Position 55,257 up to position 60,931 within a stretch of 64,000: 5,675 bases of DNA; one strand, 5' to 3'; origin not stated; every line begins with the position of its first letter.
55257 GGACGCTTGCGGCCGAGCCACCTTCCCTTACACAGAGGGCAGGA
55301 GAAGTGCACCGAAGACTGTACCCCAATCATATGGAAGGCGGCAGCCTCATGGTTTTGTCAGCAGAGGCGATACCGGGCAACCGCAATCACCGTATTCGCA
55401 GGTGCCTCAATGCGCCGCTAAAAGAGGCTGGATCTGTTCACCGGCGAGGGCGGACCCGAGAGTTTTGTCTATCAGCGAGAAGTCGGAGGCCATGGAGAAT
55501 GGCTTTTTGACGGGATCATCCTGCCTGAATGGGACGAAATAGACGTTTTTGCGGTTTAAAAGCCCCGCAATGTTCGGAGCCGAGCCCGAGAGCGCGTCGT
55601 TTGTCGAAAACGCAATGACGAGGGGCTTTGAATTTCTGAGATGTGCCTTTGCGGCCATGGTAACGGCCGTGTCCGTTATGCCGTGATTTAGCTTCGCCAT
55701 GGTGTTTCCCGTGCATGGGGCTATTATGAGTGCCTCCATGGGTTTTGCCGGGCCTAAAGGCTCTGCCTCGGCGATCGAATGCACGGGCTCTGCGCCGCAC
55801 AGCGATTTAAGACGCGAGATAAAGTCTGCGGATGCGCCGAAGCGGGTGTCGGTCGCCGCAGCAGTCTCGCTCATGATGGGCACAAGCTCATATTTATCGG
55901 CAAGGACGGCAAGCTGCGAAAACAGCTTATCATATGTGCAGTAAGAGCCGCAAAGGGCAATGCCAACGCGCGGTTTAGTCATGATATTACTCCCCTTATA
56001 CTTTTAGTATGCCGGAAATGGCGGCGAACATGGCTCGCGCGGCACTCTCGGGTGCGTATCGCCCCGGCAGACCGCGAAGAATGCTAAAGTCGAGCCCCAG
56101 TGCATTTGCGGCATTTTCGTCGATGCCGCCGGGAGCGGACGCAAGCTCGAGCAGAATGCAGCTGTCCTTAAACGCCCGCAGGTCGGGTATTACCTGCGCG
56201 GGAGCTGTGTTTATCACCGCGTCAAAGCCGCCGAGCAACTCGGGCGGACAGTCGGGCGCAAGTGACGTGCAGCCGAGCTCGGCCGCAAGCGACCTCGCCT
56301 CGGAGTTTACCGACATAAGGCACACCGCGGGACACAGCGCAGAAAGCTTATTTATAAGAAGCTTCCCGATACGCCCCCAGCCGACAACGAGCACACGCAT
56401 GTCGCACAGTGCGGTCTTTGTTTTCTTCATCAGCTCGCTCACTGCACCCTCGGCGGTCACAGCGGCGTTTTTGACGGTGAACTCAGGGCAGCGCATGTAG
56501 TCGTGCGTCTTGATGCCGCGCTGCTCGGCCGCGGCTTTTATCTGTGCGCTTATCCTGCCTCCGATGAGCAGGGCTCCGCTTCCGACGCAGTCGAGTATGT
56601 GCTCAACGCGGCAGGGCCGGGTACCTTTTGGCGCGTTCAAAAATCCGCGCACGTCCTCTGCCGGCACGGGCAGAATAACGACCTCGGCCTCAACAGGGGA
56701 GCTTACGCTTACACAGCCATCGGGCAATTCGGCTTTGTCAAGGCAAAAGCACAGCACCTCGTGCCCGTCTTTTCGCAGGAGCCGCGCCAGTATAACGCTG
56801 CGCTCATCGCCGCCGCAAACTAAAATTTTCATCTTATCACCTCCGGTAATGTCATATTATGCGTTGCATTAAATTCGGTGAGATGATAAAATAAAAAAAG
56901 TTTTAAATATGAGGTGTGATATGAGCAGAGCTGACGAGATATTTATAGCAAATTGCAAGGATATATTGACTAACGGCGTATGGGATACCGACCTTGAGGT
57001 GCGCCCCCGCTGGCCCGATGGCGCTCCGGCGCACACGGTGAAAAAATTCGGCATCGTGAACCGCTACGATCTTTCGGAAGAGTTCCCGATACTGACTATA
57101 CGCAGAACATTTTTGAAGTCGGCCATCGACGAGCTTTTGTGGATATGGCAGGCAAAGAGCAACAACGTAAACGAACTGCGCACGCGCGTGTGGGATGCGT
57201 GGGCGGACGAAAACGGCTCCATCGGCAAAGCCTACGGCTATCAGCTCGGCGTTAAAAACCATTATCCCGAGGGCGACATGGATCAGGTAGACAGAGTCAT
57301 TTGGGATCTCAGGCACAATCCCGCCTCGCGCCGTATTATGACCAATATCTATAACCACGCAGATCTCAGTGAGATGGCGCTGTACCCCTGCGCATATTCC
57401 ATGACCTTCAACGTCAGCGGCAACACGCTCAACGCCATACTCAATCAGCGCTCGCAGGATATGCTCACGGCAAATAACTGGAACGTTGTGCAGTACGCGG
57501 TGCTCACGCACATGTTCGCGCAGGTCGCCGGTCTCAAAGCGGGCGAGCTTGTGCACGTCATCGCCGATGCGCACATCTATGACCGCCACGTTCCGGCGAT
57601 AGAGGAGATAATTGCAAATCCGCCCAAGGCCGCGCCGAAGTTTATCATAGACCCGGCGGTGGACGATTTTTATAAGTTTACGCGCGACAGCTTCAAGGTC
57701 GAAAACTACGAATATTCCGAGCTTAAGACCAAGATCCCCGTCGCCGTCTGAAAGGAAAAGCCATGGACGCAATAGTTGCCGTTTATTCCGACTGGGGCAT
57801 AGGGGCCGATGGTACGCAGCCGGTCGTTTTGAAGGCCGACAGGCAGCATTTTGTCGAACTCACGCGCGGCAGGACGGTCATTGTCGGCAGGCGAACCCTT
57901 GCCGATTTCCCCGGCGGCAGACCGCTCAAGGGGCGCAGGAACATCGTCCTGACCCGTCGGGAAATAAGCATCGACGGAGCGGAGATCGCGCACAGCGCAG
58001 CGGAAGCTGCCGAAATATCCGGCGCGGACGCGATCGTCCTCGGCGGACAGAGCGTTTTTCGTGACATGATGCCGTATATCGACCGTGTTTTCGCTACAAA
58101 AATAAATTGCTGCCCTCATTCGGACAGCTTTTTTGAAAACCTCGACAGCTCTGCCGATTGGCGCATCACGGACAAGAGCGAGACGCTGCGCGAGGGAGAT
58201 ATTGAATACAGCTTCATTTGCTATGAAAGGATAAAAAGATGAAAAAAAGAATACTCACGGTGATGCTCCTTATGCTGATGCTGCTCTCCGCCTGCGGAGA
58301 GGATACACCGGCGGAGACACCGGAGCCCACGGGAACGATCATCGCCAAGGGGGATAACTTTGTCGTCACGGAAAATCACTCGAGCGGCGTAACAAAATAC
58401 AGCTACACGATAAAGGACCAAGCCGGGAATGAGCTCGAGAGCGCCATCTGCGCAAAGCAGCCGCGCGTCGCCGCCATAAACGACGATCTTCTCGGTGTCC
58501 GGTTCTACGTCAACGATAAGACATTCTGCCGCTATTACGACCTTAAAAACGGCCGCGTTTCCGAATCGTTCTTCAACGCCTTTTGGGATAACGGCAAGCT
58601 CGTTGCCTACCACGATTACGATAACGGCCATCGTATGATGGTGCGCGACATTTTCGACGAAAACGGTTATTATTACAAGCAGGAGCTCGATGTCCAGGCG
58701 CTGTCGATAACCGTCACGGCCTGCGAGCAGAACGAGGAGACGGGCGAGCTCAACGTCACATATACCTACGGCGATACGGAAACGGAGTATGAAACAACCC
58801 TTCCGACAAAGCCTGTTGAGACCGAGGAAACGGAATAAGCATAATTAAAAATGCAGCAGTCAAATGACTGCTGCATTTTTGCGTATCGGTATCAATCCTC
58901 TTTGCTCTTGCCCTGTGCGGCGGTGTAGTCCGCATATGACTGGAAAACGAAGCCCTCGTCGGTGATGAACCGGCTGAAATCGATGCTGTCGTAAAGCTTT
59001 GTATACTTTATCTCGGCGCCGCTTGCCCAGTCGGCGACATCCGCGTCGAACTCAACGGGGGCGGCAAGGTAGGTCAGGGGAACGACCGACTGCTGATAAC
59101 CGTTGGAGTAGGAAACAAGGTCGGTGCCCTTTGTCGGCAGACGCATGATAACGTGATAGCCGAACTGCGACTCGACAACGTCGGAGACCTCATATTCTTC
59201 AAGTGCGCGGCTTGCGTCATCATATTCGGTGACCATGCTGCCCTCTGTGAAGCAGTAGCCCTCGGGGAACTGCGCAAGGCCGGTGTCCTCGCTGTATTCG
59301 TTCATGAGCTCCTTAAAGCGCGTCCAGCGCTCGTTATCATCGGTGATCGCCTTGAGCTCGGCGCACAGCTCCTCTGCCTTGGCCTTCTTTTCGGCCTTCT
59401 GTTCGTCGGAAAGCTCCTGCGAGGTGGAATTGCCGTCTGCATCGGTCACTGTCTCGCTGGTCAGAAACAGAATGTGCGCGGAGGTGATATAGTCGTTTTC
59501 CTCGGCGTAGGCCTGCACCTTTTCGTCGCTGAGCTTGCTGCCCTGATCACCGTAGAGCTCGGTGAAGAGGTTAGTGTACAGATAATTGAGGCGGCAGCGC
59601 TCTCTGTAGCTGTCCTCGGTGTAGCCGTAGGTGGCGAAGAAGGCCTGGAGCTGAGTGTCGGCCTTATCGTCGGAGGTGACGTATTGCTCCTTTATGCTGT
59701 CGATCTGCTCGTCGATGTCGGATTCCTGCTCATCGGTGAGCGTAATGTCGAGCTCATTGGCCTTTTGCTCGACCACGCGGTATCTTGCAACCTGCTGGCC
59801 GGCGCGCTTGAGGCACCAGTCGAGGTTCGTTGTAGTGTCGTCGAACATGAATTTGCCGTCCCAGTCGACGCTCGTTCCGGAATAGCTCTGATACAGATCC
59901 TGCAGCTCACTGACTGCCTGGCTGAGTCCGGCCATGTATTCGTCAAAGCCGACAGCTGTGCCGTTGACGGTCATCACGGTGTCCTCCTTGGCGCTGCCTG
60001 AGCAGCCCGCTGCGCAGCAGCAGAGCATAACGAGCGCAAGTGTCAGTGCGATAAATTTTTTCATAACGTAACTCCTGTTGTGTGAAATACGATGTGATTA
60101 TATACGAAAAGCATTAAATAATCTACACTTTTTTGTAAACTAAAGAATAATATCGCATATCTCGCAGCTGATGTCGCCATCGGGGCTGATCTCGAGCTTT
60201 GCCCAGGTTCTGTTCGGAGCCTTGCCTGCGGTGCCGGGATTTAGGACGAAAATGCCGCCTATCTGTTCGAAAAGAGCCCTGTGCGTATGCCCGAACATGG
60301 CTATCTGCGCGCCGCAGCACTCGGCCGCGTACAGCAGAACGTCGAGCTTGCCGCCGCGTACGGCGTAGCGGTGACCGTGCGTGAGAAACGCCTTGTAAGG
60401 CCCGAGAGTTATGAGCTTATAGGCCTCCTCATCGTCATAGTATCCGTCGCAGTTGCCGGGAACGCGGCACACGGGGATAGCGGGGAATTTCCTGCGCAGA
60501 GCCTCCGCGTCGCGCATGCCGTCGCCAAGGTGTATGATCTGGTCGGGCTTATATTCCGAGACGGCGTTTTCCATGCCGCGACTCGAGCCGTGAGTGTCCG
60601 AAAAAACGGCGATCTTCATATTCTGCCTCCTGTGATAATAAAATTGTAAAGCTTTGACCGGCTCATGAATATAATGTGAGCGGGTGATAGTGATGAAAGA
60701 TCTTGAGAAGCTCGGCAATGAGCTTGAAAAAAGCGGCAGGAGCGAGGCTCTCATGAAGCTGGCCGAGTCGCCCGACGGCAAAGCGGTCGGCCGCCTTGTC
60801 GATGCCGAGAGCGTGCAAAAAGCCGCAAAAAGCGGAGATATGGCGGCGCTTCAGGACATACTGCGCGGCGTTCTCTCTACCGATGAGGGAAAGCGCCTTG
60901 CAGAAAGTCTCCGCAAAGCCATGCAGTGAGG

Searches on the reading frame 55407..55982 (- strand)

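Call 62: search_protein_families(library=pfam, proteins=[window:55407-55982:-], max_evalue=0.00001)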
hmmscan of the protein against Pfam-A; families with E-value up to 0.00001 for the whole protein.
window:55407-55982:- (191 aa): 1 family
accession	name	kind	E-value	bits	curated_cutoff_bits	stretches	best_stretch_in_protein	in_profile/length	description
PF02441.25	Flavoprotein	-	1.7e-26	93.2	22.7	1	5-161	2-142/162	Flavoprotein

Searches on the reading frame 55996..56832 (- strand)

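Call 62: search_protein_families(library=pfam, proteins=[window:55996-56832:-], max_evalue=0.00001)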
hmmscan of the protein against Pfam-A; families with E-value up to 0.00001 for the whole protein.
window:55996-56832:- (278 aa): 1 family
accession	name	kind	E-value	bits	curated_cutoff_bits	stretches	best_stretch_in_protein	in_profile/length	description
PF16924.11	DpaA_N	-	4.2e-21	75.7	29.2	1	2-113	1-116/116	Dipicolinate synthase subunit A N-terminal domain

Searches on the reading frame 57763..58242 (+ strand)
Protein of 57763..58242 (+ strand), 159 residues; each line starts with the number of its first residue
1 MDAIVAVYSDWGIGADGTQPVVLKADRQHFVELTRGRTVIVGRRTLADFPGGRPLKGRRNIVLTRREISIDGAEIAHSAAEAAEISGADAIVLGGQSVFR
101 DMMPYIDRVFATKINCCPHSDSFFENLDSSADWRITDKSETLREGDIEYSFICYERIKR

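Call 62: search_protein_families(library=pfam, proteins=[window:57763-58242:+], max_evalue=0.00001)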
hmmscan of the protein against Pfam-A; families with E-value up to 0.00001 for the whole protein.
window:57763-58242:+ (159 aa): 1 family
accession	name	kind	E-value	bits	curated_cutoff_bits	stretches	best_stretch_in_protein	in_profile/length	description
PF00186.24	DHFR_1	-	1.1e-31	110.1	25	1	3-156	4-159/159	Dihydrofolate reductase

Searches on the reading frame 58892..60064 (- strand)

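Call 62: search_protein_families(library=pfam, proteins=[window:58892-60064:-], max_evalue=0.00001)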
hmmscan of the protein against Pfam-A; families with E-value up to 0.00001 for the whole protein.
window:58892-60064:- (390 aa): 3 families
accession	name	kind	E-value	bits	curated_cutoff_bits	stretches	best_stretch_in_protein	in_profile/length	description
PF13616.12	Rotamase_3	-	4e-12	47.1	22.5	1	188-307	11-111/116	PPIC-type PPIASE domain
PF00639.27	Rotamase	-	2.4e-10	41.7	21.7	1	197-307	1-94/97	PPIC-type PPIASE domain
PF13624.11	SurA_N_3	-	2.4e-07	31.2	27.2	1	4-164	16-159/162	SurA-like N-terminal domain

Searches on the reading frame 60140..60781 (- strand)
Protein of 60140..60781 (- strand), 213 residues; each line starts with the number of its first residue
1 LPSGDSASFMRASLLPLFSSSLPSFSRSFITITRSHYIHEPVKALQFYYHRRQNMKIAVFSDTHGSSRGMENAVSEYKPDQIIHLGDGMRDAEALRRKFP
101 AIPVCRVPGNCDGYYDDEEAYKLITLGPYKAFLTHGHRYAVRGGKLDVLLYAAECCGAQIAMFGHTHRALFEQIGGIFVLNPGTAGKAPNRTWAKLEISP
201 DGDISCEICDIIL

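Call 62: search_protein_families(library=pfam, proteins=[window:60140-60781:-], max_evalue=0.00001)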
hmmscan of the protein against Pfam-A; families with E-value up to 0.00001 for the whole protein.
window:60140-60781:- (213 aa): 2 families
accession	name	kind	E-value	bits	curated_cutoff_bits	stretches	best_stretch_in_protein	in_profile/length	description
PF12850.12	Metallophos_2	-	6.6e-25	88.4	27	1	55-197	1-150/154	Calcineurin-like phosphoesterase superfamily domain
PF00149.33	Metallophos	-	1.7e-08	35.6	21.5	1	55-122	1-81/191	Calcineurin-like phosphoesterase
